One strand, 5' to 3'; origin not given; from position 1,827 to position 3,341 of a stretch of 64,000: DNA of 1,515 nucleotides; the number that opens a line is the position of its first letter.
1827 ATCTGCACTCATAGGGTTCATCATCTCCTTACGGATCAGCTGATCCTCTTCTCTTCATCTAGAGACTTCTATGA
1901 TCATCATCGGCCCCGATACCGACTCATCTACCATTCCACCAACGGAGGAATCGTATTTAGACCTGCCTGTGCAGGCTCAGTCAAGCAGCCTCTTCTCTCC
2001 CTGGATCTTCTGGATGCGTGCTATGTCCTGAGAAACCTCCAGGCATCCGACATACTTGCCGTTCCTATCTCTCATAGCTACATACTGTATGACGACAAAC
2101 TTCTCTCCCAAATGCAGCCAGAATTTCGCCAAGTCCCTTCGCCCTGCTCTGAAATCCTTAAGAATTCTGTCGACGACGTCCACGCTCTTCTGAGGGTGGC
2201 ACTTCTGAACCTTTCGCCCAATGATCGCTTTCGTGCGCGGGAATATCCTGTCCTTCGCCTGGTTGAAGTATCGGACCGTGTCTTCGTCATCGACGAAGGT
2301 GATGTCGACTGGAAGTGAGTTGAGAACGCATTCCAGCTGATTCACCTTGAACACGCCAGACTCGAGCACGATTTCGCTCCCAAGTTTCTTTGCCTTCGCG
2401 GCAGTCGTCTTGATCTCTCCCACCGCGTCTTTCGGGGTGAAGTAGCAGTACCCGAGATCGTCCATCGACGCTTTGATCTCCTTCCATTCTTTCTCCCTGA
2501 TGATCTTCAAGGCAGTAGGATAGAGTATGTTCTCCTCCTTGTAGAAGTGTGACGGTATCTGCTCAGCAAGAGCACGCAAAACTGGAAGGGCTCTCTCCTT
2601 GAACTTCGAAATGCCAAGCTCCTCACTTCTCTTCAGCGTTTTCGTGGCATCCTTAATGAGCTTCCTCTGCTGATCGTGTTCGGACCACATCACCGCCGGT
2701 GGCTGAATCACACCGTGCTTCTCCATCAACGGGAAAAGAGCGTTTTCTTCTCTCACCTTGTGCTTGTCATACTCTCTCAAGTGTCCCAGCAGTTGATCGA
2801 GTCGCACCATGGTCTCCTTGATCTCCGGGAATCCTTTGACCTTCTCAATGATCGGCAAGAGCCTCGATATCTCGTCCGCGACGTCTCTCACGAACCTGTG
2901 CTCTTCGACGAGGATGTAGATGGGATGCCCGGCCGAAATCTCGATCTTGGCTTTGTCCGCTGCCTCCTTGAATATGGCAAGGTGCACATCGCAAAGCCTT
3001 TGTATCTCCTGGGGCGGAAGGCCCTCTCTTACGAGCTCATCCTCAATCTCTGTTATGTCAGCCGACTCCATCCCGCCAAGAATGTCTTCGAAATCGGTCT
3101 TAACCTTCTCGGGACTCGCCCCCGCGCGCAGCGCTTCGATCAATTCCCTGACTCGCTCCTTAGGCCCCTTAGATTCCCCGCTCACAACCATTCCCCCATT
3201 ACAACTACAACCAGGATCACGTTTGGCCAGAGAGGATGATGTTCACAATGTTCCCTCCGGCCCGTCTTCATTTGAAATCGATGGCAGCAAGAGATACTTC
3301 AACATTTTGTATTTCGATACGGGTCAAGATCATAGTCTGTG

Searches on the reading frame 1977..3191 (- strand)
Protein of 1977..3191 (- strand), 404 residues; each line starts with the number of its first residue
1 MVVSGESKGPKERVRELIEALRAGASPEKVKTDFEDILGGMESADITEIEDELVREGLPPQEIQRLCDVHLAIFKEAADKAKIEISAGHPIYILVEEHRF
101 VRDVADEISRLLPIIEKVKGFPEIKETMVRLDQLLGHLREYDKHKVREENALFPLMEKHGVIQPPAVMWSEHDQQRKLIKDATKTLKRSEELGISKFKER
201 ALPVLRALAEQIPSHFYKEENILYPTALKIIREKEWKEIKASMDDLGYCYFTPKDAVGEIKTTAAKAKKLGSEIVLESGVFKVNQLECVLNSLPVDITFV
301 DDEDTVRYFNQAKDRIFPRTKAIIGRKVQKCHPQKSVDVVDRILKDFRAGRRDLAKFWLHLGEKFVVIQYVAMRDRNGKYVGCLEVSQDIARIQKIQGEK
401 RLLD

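Call 32: find_encoding_contigs(protein=window:1977-3191:-, flank=10000, max_places=4)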
Protein window:1977-3191:- (404 aa): 4 contigs read that carry it; 4 places shown.
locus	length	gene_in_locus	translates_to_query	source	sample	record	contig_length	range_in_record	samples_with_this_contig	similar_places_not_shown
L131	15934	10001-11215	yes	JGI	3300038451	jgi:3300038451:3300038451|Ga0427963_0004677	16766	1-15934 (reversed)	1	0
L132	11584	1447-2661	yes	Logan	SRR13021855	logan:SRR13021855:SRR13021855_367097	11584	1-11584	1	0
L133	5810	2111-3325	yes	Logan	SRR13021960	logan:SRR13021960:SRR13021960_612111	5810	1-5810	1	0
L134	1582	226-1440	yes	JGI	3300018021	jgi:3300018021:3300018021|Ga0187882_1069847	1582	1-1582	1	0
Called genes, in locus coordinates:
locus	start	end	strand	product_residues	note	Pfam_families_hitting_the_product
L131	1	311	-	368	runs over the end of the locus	PF02005:TRM, PF02475:TRM5-TYW2_MTfase (weak)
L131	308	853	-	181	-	PF03266:NTPase_1, PF10649:DUF2478 (weak)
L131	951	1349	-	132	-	PF04038:DHNA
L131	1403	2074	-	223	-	PF13549:ATP-grasp_5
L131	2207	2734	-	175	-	PF01558:POR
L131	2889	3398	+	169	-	PF00081:Sod_Fe_N, PF02777:Sod_Fe_C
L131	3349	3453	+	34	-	PF02777:Sod_Fe_C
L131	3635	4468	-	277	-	PF02775:TPP_enzyme_C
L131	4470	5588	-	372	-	PF01855:POR_N, PF17147:PFOR_II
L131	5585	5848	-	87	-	PF00037:Fer4 (weak), PF12837:Fer4_6 (weak), PF12838:Fer4_7 (weak), PF13237:Fer4_10 (faint), PF14697:Fer4_21 (faint), PF13484:Fer4_16 (weak)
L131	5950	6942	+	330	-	PF00248:Aldo_ket_red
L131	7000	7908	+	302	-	PF02445:NadA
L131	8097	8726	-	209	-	PF01810:LysE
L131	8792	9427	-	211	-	-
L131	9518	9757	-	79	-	PF01037:AsnC_trans_reg, PF22482:AsnC_trans_reg_3 (weak)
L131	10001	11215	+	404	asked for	PF04282:DUF438, PF01814:Hemerythrin, PF08448:PAS_4 (weak), PF13596:PAS_10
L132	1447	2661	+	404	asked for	PF04282:DUF438, PF01814:Hemerythrin, PF08448:PAS_4 (weak), PF13596:PAS_10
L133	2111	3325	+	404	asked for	PF04282:DUF438, PF01814:Hemerythrin, PF08448:PAS_4 (weak), PF13596:PAS_10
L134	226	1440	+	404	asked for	PF04282:DUF438, PF01814:Hemerythrin, PF08448:PAS_4 (weak), PF13596:PAS_10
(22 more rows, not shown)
